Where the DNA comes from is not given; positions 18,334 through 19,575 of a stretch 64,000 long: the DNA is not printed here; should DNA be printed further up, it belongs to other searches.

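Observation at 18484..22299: Acyl-ACP reductase homologue in an operon with an omega-aminotransferase and a lipid-binding-type SRPBCC protein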

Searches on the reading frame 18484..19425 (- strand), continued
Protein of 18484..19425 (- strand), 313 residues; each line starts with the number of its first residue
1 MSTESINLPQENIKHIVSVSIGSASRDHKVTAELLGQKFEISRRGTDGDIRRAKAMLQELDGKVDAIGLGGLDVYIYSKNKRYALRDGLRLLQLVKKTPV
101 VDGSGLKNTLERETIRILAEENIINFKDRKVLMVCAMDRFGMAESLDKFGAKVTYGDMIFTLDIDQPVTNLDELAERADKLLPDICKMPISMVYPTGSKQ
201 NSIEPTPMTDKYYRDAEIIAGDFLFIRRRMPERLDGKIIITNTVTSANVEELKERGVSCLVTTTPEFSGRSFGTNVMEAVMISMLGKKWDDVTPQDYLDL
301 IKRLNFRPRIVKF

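Call 48: search_protein_families(library=ncbifam, proteins=[L021:6913-8304:+, L070:7279-8634:+, L070:6933-7286:+, L021:2034-3041:+], max_evalue=0.00001)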
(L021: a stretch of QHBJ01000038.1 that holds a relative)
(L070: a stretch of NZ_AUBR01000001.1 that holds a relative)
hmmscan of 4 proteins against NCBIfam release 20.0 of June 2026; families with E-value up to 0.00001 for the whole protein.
L021:6913-8304:+ (463 aa): 6 families
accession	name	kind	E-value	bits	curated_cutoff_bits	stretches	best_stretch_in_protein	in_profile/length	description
TIGR00909.1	2A0306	subfamily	3.9e-18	65.6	556.8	1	34-413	26-401/429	amino acid transporter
TIGR00905.1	2A0302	subfamily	4.8e-15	55.3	409.05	1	20-437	19-423/473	basic amino acid/polyamine antiporter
NF008245.0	PRK11021.1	equivalog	3.8e-14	52.5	284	1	39-389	34-368/419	L-methionine/branched-chain amino acid transporter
TIGR00908.1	2A0305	equivalog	2e-13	50.1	381.75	1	48-441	44-429/442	ethanolamine permease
TIGR03810.1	arg_ornith_anti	equivalog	3.8e-10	39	591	1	18-407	11-399/468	arginine-ornithine antiporter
NF007929.0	PRK10644.1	equivalog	3.1e-06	26.2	574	1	38-383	34-371/445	arginine/agmatine antiporter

L070:7279-8634:+ (451 aa): 9 families
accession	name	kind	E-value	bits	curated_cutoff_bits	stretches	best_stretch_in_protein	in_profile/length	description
TIGR00909.1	2A0306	subfamily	4.3e-21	75.3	556.8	1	6-419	1-428/429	amino acid transporter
TIGR00911.1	2A0308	subfamily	1.4e-17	63.4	701.8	1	4-398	42-447/505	L-type amino acid transporter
NF008245.0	PRK11021.1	equivalog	2.4e-17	63.1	284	1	34-402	31-400/419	L-methionine/branched-chain amino acid transporter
NF053761.1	BrChAATpBcaP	equivalog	9.7e-15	54.5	690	1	4-423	18-454/460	branched-chain amino acid transporter BcaP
TIGR00908.1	2A0305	equivalog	2.8e-12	46.3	381.75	1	59-413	55-418/442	ethanolamine permease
TIGR00906.1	2A0303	subfamily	5.3e-11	41.6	681.7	1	187-369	251-429/602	cationic amino acid transport permease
TIGR00905.1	2A0302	subfamily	9.1e-11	41.2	409.05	1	51-373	50-386/473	basic amino acid/polyamine antiporter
NF007876.0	PRK10580.1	equivalog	6e-10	38.6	736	1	4-431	5-448/457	proline-specific permease ProY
TIGR00912.1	2A0309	subfamily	2.5e-07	30.5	139.55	1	22-243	15-235/357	endospore germination permease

L070:6933-7286:+ (117 aa): 0 families

L021:2034-3041:+ (335 aa): 10 families
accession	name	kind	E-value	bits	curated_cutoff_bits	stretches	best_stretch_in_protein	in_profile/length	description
TIGR00737.1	nifR3_yhdG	equivalog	2.9e-106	355.3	293.3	1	11-327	1-317/319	tRNA dihydrouridine synthase DusB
NF008774.0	PRK11815.1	equivalog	7.7e-39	133.6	269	1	20-330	15-330/337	tRNA dihydrouridine(20/20a) synthase DusA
NF007838.0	PRK10550.1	equivalog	1.1e-32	113.3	395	1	21-241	4-233/312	tRNA dihydrouridine(16) synthase DusC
TIGR00742.1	yjbN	subfamily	3.3e-26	92.4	397.2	1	20-311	3-298/318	tRNA dihydrouridine(20/20a) synthase DusA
NF005574.0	PRK07259.1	equivalog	4.9e-10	38.8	269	0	65-176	89-191/304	dihydroorotate dehydrogenase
NF006183.0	PRK08318.1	equivalog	2.9e-08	32.9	335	1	43-176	71-199/422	NAD-dependent dihydropyrimidine dehydrogenase subunit PreA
TIGR00736.1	nifR3_rel_arch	hypoth_equivalog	9e-08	31.9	218.7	1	99-236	93-224/231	MJ0144 family RNA dihydrouridine synthase-like protein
TIGR01037.2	pyrD_sub1_fam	subfamily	1.6e-07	30.7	270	0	71-176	89-188/300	dihydroorotate dehydrogenase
NF002231.0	PRK01130.1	subfamily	5.6e-06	25.6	189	0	160-234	137-212/230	putative N-acetylmannosamine-6-phosphate 2-epimerase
NF041011.1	dihydoor_dh_Arch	equivalog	9.9e-06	24.8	330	0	53-176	66-176/289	dihydroorotate dehydrogenase PyrD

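Call 62: find_related_loci(query=A4, collection=metagenome_contigs, flank=7000)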
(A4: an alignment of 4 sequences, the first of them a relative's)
Query A4 (303 aa) in metagenome_contigs; peptide patterns used: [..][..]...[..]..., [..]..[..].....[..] (x = any residue, [..] = any of these).
600 stretches matched a pattern (row limit reached: there are more); 429 encode a relative of the query (tblastn E <= 1e-3); the best 80 are kept; 80 distinct loci.
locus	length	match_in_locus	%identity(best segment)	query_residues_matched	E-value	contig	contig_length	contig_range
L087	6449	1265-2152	59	8-303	3e-87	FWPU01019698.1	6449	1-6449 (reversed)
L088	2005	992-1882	44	8-302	5e-77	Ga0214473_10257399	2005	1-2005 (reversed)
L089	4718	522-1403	39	9-300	5e-73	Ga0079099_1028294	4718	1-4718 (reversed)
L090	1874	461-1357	44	6-302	6e-74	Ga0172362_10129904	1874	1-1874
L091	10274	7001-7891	48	8-303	5e-71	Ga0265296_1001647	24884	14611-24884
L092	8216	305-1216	42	8-303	4e-70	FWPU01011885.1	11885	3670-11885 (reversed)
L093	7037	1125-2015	40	8-302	3e-69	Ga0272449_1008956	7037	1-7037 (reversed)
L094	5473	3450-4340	46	8-303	6e-69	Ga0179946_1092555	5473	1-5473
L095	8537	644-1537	47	8-303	1e-68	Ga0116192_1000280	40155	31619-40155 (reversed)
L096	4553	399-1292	43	8-303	9e-69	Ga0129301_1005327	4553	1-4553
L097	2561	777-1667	41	5-299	4e-69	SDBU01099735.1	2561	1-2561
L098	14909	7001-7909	45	1-303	3e-67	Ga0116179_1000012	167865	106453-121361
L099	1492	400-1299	40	6-303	4e-71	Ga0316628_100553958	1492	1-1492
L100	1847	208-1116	45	1-303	8e-70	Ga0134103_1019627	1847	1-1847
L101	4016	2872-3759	43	6-299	2e-67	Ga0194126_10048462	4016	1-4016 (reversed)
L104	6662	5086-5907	47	1-272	6e-67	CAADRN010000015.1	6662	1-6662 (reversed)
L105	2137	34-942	40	7-303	4e-68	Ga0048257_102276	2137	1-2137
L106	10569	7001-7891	45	8-303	3e-66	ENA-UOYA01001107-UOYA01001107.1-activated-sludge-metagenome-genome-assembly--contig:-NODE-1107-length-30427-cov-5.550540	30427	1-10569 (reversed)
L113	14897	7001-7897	42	8-303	2e-64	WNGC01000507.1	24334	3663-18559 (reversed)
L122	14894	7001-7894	42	8-302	2e-63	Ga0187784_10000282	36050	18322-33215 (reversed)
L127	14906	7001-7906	39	8-303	1e-62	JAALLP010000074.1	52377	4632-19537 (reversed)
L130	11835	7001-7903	37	5-303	1e-62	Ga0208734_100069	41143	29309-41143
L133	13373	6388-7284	45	5-303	1e-62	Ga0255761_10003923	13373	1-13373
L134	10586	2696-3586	40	8-299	2e-62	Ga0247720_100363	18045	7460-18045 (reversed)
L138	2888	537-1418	41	8-302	2e-62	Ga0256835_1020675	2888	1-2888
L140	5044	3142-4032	36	8-302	6e-62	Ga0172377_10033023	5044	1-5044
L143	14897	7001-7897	44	5-303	8e-62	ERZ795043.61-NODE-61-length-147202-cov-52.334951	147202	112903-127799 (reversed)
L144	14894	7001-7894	43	8-299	8e-62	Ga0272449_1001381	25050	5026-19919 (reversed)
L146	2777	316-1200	46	7-303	8e-62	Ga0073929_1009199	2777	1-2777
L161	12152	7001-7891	37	8-302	2e-60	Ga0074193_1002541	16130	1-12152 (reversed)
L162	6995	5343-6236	41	8-302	1e-60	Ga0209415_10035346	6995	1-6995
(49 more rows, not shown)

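Call 65: search_protein_families(library=pfam, proteins=[L122:6099-6896:+, L146:1224-1778:+, L162:1702-2493:+, L138:2020-2526:+, L130:6460-7026:+, L140:2068-3072:+, L113:3064-4023:+, L105:1230-1706:+, L162:2490-3053:+, L133:5329-6213:+], max_evalue=0.001)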
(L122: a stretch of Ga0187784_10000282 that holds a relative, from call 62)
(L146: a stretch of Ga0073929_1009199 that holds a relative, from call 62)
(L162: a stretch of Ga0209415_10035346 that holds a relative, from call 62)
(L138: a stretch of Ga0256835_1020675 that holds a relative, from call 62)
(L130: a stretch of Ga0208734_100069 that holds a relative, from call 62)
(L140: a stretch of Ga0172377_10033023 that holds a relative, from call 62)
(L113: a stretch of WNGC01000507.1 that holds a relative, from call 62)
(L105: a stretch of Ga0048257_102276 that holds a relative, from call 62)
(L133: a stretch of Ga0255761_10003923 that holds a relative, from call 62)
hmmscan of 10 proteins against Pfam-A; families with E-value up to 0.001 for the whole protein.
L122:6099-6896:+ (265 aa): 1 family
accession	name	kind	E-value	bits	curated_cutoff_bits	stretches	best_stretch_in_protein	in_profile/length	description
PF03309.20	Pan_kinase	-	2.9e-69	233.5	24.7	1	2-205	1-204/205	Type III pantothenate kinase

L146:1224-1778:+ (184 aa): 3 families
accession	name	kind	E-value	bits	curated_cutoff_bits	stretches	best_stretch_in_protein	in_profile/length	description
PF09285.17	Elong-fact-P_C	-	2.5e-28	98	25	1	128-183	1-56/56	Elongation factor P, C-terminal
PF01132.26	EFP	-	1.5e-21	76.6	27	1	68-120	1-54/54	Elongation factor P (EF-P) OB domain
PF08207.18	EFP_N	-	7.8e-21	74.3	23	1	3-59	1-57/58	Elongation factor P (EF-P) KOW-like domain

L162:1702-2493:+ (263 aa): 3 families
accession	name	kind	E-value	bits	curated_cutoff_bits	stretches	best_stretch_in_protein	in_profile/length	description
PF03099.24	BPL_LplA_LipB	-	4e-25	88.7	21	1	29-149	3-133/133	Biotin/lipoate A/B protein ligase family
PF02237.23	BPL_C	-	2.2e-09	37.5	21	1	213-259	1-47/48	Biotin protein ligase C terminal domain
PF16917.10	BPL_LplA_LipB_2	-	0.00046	20.2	27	1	73-187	40-162/183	Biotin/lipoate A/B protein ligase family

L138:2020-2526:+ (168 aa): 3 families
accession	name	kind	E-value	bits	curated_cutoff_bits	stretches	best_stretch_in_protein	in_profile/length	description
PF00364.28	Biotin_lipoyl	-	2.2e-24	85.5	22.1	1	92-165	2-73/73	Biotin-requiring enzyme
PF13533.13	Biotin_lipoyl_2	-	8.5e-11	41.8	29.8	1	137-164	3-30/32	Biotin-lipoyl like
PF13375.12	RnfC_N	-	4.8e-05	23.8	25.6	1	108-148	41-80/101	RnfC Barrel sandwich hybrid domain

L130:6460-7026:+ (188 aa): 1 family
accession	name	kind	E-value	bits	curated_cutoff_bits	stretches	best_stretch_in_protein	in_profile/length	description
PF01381.28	HTH_3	-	0.00097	19.6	23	0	26-52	4-31/55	Helix-turn-helix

L140:2068-3072:+ (334 aa): 4 families
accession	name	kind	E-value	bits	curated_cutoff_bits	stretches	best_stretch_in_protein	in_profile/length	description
PF01207.24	Dus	-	1.1e-100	337.2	20.4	1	20-320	2-303/311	Dihydrouridine synthase (Dus)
PF01180.27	DHO_dh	-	1.2e-05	25.1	27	0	192-248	230-288/291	Dihydroorotate dehydrogenase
PF00977.27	His_biosynth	-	5.5e-05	23.2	23.6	1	117-231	102-220/228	Histidine biosynthesis protein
PF13378.12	MR_MLE_C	-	6e-05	23.3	29.4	1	86-248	4-144/219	Enolase C-terminal domain-like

L113:3064-4023:+ (319 aa): 1 family
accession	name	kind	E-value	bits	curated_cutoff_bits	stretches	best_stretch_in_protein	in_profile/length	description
PF03576.19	Peptidase_S58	-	5.8e-49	167.7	23.9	1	2-314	3-302/307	Peptidase family S58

L105:1230-1706:+ (158 aa): 0 families

L162:2490-3053:+ (187 aa): 2 families
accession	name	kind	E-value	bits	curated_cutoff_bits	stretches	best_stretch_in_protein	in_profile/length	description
PF02632.19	BioY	-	4e-42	143.9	25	1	36-177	1-139/140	BioY family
PF12822.12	ECF_trnsprt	-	0.00043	20.8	30.7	0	15-175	4-167/169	ECF transporter, substrate-specific component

L133:5329-6213:+ (294 aa): 10 families
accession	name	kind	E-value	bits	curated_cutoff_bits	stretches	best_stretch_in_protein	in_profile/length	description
PF12146.15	Hydrolase_4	-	3.3e-15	56.5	27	1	74-190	5-114/239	Serine aminopeptidase, S33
PF20434.5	BD-FAE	-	4.6e-10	39.8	26.8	1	68-173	8-109/215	BD-FAE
PF12697.13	Abhydrolase_6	-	5.6e-10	40.7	26.3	1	76-228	1-142/217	Alpha/beta hydrolase family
PF00326.27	Peptidase_S9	-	1.8e-09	37.9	22.6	1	99-293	8-209/213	Prolyl oligopeptidase family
PF00561.26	Abhydrolase_1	-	7.3e-09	36.1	25.8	1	74-196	1-115/245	alpha/beta hydrolase fold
PF01738.24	DLH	-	1.7e-07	31.5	21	1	62-274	3-188/217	Dienelactone hydrolase family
PF02129.25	Peptidase_S15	-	2.3e-06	27.9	23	1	56-181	1-124/262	X-Pro dipeptidyl-peptidase (S15 family)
PF07224.18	Chlorophyllase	-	2.4e-05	23.7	26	1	66-172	35-135/301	Chlorophyllase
PF05448.18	AXE1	-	0.00018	20.8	21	0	128-181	154-204/321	Acetyl xylan esterase (AXE1)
PF07859.19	Abhydrolase_3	-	0.0002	21.6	25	0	133-187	53-110/210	alpha/beta hydrolase fold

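Call 68: predict_structure(protein=P0276)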
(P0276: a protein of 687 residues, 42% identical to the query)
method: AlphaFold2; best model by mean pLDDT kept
length: 687 residues; sequences in the alignment: 1
mean_pLDDT: 34.0   pTM: 0.24
mean pLDDT of the five models: 34.0, 28.4, 26.3, 25.7, 25.3
residues with pLDDT >= 90: 0; 70-90: 0; 50-70: 9; < 50: 678
segments of 3 or more residues with pLDDT < 50: 1-41, 53-687
pLDDT, mean of each block of 10 residues (from residue 1): 34 33 32 41 51 44 40 42 28 30 31 32 27 33 33 33 33 34 29 27 34 38 43 38 42 33 26 31 29 30 29 30 26 29 34 33 30 30 34 36 42 36 28 28 31 38 38 33 34 35 36 38 29 30 32 28 31 36 31 31 30 36 34 41 43 39 43 41 36
secondary structure, 60 per line:
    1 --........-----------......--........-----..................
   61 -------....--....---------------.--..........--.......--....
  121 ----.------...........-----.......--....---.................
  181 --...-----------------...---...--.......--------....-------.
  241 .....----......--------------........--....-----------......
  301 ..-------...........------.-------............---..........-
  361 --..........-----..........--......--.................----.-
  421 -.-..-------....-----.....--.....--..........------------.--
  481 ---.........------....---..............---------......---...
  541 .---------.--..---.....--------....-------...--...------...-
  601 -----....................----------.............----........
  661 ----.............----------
elements in order: H3-10 E22-27 E30-37 H43-60 E68-71 E74-77 H96-105 H108-114 H117-120 H132-142 H148-154 H157-160 H164-180 E209-211 H214-220 E229-232 H240-245 E250-255 E270-277 E280-283 H295-302 H310-320 H335-346 H350-359 E363-372 E378-387 H390-395 H398-414 H433-436 E442-446 E449-453 H456-465 H484-492 E499-502 H506-519 H529-534 E538-541 E559-563 H572-575 E583-585 E588-590 H606-625 H636-648 H653-660 H665-677

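Call 74: find_homologous_proteins(query=L143:7001-7897:+, max_evalue=1e-20)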
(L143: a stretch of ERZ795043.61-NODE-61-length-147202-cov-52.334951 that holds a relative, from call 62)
Query L143:7001-7897:+ (299 aa): 7991 proteins with E <= 1e-20 among 8000 candidates; the best 120 are listed.
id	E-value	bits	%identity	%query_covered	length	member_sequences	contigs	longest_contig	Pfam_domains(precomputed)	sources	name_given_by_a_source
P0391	2.1e-187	640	99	99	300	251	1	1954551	-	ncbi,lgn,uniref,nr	ncbi:quinate 5-dehydrogenase [Thermus thermophilus]|uniref:Quinate 5-dehydrogenase n=1 Tax=Thermus t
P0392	7.0e-177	605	99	93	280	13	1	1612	-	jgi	-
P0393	5.5e-163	559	84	99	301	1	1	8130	-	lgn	-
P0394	1.1e-161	555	85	99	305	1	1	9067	-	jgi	-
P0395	1.4e-161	555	84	99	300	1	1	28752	-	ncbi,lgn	ncbi:MAG: quinate 5-dehydrogenase [Thermus caldifontis]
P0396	1.7e-161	554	83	99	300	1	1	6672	-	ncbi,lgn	ncbi:MAG: quinate 5-dehydrogenase [Thermus sp.]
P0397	1.8e-161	554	84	99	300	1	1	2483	-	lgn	-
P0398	3.5e-161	553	84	99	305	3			-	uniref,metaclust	uniref:Quinate 5-dehydrogenase n=1 Tax=Thermus islandicus TaxID=540988 RepID=A0A7C2C455_9DEIN|metacl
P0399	4.3e-161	553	84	99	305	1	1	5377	-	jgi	-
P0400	4.6e-161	553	82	99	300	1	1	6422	-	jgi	-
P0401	5.0e-161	553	84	99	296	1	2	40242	-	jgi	jgi:hypothetical protein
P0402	7.8e-161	552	82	99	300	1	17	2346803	-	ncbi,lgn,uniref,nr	ncbi:hypothetical protein [Thermus scotoductus]|uniref:Shikimate/quinate 5-dehydrogenase n=1 Tax=The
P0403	8.0e-161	552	84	99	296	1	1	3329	-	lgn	-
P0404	8.4e-161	552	84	99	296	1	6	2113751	-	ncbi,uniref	ncbi:hypothetical protein YIM1640_05260 [Thermus oshimai]|uniref:quinate 5-dehydrogenase n=1 Tax=The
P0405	1.4e-160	552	83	99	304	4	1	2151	-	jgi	jgi:hypothetical protein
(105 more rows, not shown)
